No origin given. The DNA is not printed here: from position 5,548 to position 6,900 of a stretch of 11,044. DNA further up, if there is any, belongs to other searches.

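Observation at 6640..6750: The HTH_42 protein carries an AlkZ-type Q-phi-Q motif (VQAQF, Q33/Q35) rather than the YcaQ-type Q-phi-D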

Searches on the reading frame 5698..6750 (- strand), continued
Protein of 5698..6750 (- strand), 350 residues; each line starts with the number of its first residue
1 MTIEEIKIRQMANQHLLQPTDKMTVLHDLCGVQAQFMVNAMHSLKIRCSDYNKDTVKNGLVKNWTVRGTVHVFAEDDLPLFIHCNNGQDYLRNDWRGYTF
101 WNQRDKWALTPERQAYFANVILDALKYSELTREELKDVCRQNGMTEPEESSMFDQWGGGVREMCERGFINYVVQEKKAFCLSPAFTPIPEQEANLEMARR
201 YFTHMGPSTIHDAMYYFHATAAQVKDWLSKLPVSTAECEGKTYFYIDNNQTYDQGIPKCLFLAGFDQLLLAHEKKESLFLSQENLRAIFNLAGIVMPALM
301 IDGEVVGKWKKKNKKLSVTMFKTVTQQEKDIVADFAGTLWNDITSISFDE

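Call 48: search_protein_families(library=pfam, alignment_id=A4, max_evalue=0.00001)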
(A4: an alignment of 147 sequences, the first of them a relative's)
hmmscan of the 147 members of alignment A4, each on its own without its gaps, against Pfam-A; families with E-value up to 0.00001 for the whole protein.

A. member 1, L002:1890-3044:+ (384 aa): 1 family
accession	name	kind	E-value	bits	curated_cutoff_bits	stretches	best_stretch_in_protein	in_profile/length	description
PF12675.12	DUF3795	-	1.3e-14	54.8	22.6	1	281-367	3-82/83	Protein of unknown function (DUF3795)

B. families by the number of members that match (of 147 scanned): 116 families (the first 25 are shown)
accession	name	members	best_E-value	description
PF00293.34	NUDIX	10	1.3e-19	NUDIX domain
PF22612.2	GH113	5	4.3e-106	Glycoside Hydrolase Family 113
PF13508.13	Acetyltransf_7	5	1.9e-12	Acetyltransferase (GNAT) domain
PF00583.31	Acetyltransf_1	5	2.5e-12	Acetyltransferase (GNAT) family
PF02547.20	Queuosine_synth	3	2e-140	Queuosine biosynthesis protein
PF00717.28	Peptidase_S24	3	3.9e-26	Peptidase S24-like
PF01381.28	HTH_3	3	9.1e-19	Helix-turn-helix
PF00392.27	GntR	3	9.3e-14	Bacterial regulatory proteins, gntR family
PF13560.12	HTH_31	3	1.9e-10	Helix-turn-helix domain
PF01702.25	TGT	2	1.3e-158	Queuine tRNA-ribosyltransferase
PF00152.25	tRNA-synt_2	2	1.3e-66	tRNA synthetases class II (D, K and N)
PF02590.22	SPOUT_MTase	2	1.1e-60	Predicted SPOUT methyltransferase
PF00710.25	Asparaginase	2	5.8e-59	Asparaginase, N-terminal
PF01996.21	F420_ligase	2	1.1e-55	F420-0:Gamma-glutamyl ligase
PF07479.19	NAD_Gly3P_dh_C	2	1e-37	NAD-dependent glycerol-3-phosphate dehydrogenase C-terminus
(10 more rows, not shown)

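Call 49: predict_structure(alignment_id=A2)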
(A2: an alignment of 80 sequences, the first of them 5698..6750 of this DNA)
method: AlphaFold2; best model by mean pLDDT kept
length: 350 residues; sequences in the alignment: 80
mean_pLDDT: 96.6   pTM: 0.92
mean pLDDT of the five models: 96.6, 96.4, 96.3, 96.3, 95.9
residues with pLDDT >= 90: 333; 70-90: 17; 50-70: 0; < 50: 0
segments of 3 or more residues with pLDDT < 50: none
pLDDT, mean of each block of 10 residues (from residue 1): 98 98 98 97 98 97 95 98 92 89 89 97 97 98 98 93 97 97 97 98 98 98 98 98 97 95 98 97 97 97 98 98 97 97 96
secondary structure, 60 per line:
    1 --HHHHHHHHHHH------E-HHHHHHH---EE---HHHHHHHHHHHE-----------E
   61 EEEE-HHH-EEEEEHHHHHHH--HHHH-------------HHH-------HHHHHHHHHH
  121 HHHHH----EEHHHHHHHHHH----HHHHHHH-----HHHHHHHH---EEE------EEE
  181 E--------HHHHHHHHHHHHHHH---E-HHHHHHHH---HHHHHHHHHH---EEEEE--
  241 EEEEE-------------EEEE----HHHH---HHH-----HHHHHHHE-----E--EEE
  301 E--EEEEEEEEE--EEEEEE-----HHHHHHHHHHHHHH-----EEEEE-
elements in order: H3-13 H22-28 H37-47 E60-64 E70-74 H75-81 H84-87 H111-125 H132-141 H146-152 H158-165 E169-171 E178-181 H190-204 H210-217 H221-230 E234-238 E241-245 E259-262 H267-270 H282-288 E298-301 E304-312 E315-320 H326-339 E345-349

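Call 51: fold_search(model_id=the predicted structure, library=pdb)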
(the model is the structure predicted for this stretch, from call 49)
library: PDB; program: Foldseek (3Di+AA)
matches with E <= 10: 572; with E <= 0.001: 3
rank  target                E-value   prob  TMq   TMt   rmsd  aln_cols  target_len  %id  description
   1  5uuj                  1.8e-20  1.00  0.77  0.73   4.5       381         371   21  Streptomyces sahachiroi DNA glycosylase AlkZ (released 2017-04-12)
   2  7lhl_C                1.3e-05  1.00  0.52  0.35   7.3       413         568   14  cryo-EM structure of Mycobacterium smegmatis Lhr helicase C-terminal domain (released 2021-04-07)
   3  7lhl_A                1.7e-05  1.00  0.50  0.34   7.7       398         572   14  cryo-EM structure of Mycobacterium smegmatis Lhr helicase C-terminal domain (released 2021-04-07)
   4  9fso_F                1.7e-01  0.60  0.18  0.20   8.7       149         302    8  Human RNA Polymerase III Class III Open Pre-initiation Complex 1 (OC1) (released 2025-01-15)
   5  2uwm_A                1.9e-01  0.15  0.14  0.23  17.6       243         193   11  C-TERMINAL DOMAIN(WH2-WH4) OF ELONGATION FACTOR SELB IN COMPLEX WITH SECIS RNA (released 2007-05-08)
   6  3lmm_B                2.2e-01  0.47  0.16  0.10  13.2       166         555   12  Crystal Structure of the DIP2311 protein from Corynebacterium diphtheriae, Northeast Structural Genomics Consortium Ta (released 2010-02-16)
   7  7mlt                  2.9e-01  0.38  0.11  0.14   4.7        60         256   13  Crystal structure of ricin A chain in complex with 5-(2-ethylphenyl)thiophene-2-carboxylic acid (released 2022-02-09)
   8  2qet                  3.0e-01  0.66  0.13  0.16   4.1        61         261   15  Structure of the mutant S211A of the ribosome inactivating protein PDL4 from P. dioica in complex with adenine (released 2008-02-26)
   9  8a9o_A                3.2e-01  0.35  0.13  0.25   7.4        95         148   14  Structure of the polyamine acetyltransferase DpA (released 2023-07-12)
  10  1lva                  3.6e-01  0.11  0.15  0.20  22.2       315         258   10  Crystal structure of a C-terminal fragment of Moorella thermoacetica elongation factor SelB (released 2002-08-21)
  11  8jxk_E                4.0e-01  0.63  0.15  0.32  14.7       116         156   15  Crystal Structure of Rv0047c from Mycobacterium tuberculosis (released 2024-07-03)
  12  2pdo_A                4.0e-01  0.33  0.13  0.26   6.3        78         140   13  Crystal Structure of the Putative Acetyltransferase of GNAT Family from Shigella flexneri (released 2007-04-24)
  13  2qes                  4.2e-01  0.38  0.12  0.15   5.2        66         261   17  Crystal structure of the ribosome inactivating protein PDL4 from P. dioica leaves in complex with adenine (released 2008-02-26)
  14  7n1l_H                4.5e-01  0.38  0.13  0.26   6.2        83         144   12  Crystal Structure of Ribosomal-protein-alanine N-acetyltransferase from Brucella melitensis biovar Abortus 2308 (released 2021-06-16)
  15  8a9n_B                4.5e-01  0.28  0.13  0.25   7.5        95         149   14  Structure of DpA polyamine acetyltransferase in complex with 1,3-DAP (released 2023-07-12)
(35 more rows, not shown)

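Call 61: search_protein_families(library=pfam, proteins=[L002:70-1491:+, L002:1473-1859:+, L002:1890-3044:+, L002:4232-4522:+, L002:4522-5265:+, L002:5902-6894:-, L002:7403-8680:-, L004:4036-4965:+, L004:5340-6011:+, L004:7101-7745:+], max_evalue=0.001)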
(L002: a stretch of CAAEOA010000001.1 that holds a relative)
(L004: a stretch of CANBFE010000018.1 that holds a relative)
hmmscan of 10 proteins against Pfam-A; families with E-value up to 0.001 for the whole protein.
L002:70-1491:+ (473 aa): 2 families
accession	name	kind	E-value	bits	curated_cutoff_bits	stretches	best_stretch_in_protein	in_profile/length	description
PF01636.29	APH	-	1e-20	75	23.2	1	7-142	91-234/239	Phosphotransferase enzyme family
PF00069.31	Pkinase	-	3.1e-07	30.5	31.7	1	254-431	29-195/263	Protein kinase domain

L002:1473-1859:+ (128 aa): 1 family
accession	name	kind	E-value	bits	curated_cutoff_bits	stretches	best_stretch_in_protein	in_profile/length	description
PF12675.12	DUF3795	-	0.0009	20.1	22.6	0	21-63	35-79/83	Protein of unknown function (DUF3795)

L002:1890-3044:+ (384 aa): 1 family
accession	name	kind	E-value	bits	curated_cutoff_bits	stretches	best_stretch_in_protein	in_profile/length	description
PF12675.12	DUF3795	-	1.3e-14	54.8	22.6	1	281-367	3-82/83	Protein of unknown function (DUF3795)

L002:4232-4522:+ (96 aa): 0 families

L002:4522-5265:+ (247 aa): 1 family
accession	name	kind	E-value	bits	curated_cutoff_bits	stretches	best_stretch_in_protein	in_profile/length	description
PF00882.24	Zn_dep_PLPC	-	4.5e-09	36.9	26.8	1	6-100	1-94/167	Zinc dependent phospholipase C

L002:5902-6894:- (330 aa): 1 family
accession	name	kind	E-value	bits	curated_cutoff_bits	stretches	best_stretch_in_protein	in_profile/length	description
PF03432.20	Relaxase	-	4.5e-39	134.2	24.6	1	19-144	1-131/132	MobA/VirD2-like, nuclease domain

L002:7403-8680:- (425 aa): 2 families
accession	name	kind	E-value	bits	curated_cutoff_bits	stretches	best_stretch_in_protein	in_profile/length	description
PF13481.12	AAA_25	-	1.5e-22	80.6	27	1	91-244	25-195/195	AAA domain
PF03796.21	DnaB_C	-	8.4e-07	29.1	27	1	100-297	21-248/255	DnaB-like helicase C terminal domain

L004:4036-4965:+ (309 aa): 0 families

L004:5340-6011:+ (223 aa): 0 families

L004:7101-7745:+ (214 aa): 4 families
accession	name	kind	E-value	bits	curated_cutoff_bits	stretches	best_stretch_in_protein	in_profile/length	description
PF13508.13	Acetyltransf_7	-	5.5e-09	36.7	27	1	112-197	4-83/84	Acetyltransferase (GNAT) domain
PF00583.31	Acetyltransf_1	-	3.5e-08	34.2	20.7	1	84-196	6-116/116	Acetyltransferase (GNAT) family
PF08445.16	FR47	-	5.4e-07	29.9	22.1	1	138-198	21-79/86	FR47-like protein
PF13673.13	Acetyltransf_10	-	0.00016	22.1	23.6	1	129-197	44-108/128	Acetyltransferase (GNAT) domain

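Call 62: search_dna_similar(query=window:5698-6750:-, collection=plasmids, mode=protein, max_rows=25, max_evalue=0.00001)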
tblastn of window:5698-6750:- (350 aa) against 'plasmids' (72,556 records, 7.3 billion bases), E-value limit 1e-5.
Records with a match: 4; places in all: 5; records where one place covers at least 80% of the query: 3.
Best place of each record, by identity: <60% 4.
By first word of the organism name: Chondrinema 1; Actinomyces 1; Nonomuraea 1; Hymenobacter 1.
By predicted mobility (MOB-suite, as given by PLSDB): non-mobilizable 4.
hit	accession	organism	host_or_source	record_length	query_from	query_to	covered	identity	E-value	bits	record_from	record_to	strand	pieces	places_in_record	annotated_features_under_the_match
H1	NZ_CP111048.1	Chondrinema litorale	Seaweed,red alga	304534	1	334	95%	24.8%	8e-8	62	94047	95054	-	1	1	winged helix DNA-binding domain-containing protein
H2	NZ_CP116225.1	Actinomyces oris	Homo sapiens,Cell culture,oral cavity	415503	1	339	97%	23.5%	4e-15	84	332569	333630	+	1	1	winged helix DNA-binding domain-containing protein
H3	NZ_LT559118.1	Nonomuraea gerenzanensis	-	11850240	29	307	80%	24.9%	2e-8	63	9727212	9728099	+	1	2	none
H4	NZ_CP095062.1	Hymenobacter volaticus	single cell,air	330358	6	307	86%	21.3%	2e-8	64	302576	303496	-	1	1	winged helix DNA-binding domain-containing protein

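Call 65: search_protein_families(library=ncbifam, proteins=[L004:5340-6011:+, L004:4036-4965:+, L002:4232-4522:+], max_evalue=0.1)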
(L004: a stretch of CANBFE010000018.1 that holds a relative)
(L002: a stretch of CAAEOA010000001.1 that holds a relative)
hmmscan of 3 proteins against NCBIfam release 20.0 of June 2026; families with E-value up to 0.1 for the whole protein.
L004:5340-6011:+ (223 aa): 1 family
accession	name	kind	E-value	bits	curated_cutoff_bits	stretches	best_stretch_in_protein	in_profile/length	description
TIGR00152.1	TIGR00152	equivalog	0.036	13.9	65.55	0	20-50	9-39/188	dephospho-CoA kinase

L004:4036-4965:+ (309 aa): 0 families

L002:4232-4522:+ (96 aa): 1 family
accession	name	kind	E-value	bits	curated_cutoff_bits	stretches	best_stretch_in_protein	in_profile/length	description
NF047815.1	LIC10124_lipo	equivalog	0.091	11.3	650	1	25-79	417-469/516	LIC10124 family lipoprotein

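Call 68: list_cluster_members(proteins=[P0121, P0124, P0130, P0139, P0150, P0167, P0184, P0210, P0243, P0270])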
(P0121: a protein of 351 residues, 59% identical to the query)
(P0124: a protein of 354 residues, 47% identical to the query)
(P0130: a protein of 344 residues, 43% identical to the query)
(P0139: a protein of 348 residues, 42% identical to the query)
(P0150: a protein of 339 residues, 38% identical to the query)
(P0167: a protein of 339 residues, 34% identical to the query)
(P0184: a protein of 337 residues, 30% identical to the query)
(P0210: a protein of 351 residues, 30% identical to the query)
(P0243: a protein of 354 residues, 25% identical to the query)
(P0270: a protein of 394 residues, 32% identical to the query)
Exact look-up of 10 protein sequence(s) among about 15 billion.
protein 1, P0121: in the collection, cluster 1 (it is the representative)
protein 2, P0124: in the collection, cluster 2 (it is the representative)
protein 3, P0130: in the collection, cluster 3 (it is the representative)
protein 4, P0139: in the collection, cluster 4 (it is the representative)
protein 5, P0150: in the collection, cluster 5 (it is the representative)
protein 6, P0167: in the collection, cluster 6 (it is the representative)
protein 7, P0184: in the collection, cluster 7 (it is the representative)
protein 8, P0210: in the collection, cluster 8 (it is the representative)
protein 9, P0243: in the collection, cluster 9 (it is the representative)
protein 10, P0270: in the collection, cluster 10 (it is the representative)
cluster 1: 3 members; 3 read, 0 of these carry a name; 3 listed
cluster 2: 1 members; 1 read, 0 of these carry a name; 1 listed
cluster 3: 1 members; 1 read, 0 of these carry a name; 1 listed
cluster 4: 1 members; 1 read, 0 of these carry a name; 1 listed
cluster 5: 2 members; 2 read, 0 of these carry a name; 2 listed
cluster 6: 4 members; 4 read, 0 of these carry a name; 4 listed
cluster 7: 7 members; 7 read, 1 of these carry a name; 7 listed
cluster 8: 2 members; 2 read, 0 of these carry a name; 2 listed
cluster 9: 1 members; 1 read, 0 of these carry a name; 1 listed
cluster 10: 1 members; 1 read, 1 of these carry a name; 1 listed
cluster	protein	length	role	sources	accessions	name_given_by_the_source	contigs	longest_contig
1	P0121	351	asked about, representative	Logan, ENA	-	-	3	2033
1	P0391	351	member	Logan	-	-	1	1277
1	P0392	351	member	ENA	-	-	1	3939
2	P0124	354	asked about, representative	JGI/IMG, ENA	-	-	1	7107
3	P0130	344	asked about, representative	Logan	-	-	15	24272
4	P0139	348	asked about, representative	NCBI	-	-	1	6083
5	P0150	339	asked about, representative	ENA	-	-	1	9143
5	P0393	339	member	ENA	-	-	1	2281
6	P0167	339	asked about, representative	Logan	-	-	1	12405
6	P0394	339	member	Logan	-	-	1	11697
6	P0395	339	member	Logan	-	-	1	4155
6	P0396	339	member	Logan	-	-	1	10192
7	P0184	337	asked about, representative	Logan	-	-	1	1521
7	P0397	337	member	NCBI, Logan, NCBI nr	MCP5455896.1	MAG: winged helix DNA-binding domain-containing protein [Thermotogae bacterium] | winged helix DNA-binding domain-containing protein [Thermotogota bacterium]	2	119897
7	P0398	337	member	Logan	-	-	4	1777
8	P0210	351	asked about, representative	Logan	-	-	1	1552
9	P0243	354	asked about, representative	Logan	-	-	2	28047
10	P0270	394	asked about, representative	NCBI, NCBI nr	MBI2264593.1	MAG: AlkZ family DNA glycosylase [Armatimonadetes bacterium] | AlkZ family DNA glycosylase [Armatimonadota bacterium]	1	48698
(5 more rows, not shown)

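Call 72: search_protein_families(library=pfam, alignment_id=A5, max_evalue=0.00001)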
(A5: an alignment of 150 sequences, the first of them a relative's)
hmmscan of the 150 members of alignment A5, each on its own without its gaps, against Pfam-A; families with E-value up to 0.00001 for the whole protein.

A. member 1, L002:1443-1925:- (160 aa): 0 families

B. families by the number of members that match (of 150 scanned): 170 families (the first 25 are shown)
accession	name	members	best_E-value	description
PF00575.29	S1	5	1.9e-57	S1 RNA binding domain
PF16921.10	Tex_YqgF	4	3.8e-57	Tex protein YqgF-like domain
PF12836.13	HHH_3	4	4.5e-31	Helix-hairpin-helix motif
PF22706.1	Tex_central_region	4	6.8e-31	Tex central region-like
PF00005.33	ABC_tran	4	1.3e-30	ABC transporter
PF09371.15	Tex_N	4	1.7e-30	Tex-like protein N-terminal domain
PF00383.29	dCMP_cyt_deam_1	4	8.9e-27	Cytidine and deoxycytidylate deaminase zinc-binding region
PF17674.7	HHH_9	4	1.2e-18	HHH domain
PF23459.1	S1_RRP5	4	3.4e-15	RRP5 S1 domain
PF14635.12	HHH_7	4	6.6e-12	Helix-hairpin-helix motif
PF01120.23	Alpha_L_fucos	3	2e-88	Alpha-L-fucosidase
PF00702.32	Hydrolase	3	3.8e-36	haloacid dehalogenase-like hydrolase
PF12833.13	HTH_18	3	1.7e-21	Helix-turn-helix domain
PF00293.34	NUDIX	3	5e-20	NUDIX domain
PF00165.29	HTH_AraC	3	6e-18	Bacterial regulatory helix-turn-helix proteins, AraC family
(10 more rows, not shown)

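Call 77: search_solved_structures(query=A1, max_evalue=10, show_alignments=0)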
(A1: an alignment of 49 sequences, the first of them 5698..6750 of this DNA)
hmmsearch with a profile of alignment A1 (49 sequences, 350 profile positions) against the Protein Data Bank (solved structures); distinct sequences matched with E-value up to 10: 3.
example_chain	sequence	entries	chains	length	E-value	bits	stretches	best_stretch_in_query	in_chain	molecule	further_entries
5uuj_A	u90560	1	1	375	4e-22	81.7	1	21-337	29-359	AlkZ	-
9axt_Ag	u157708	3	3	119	0.51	12.3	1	45-78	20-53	Small ribosomal subunit protein eS26B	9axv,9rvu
9ugr_A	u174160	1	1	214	3.4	9.6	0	54-106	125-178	Syn-F4-Link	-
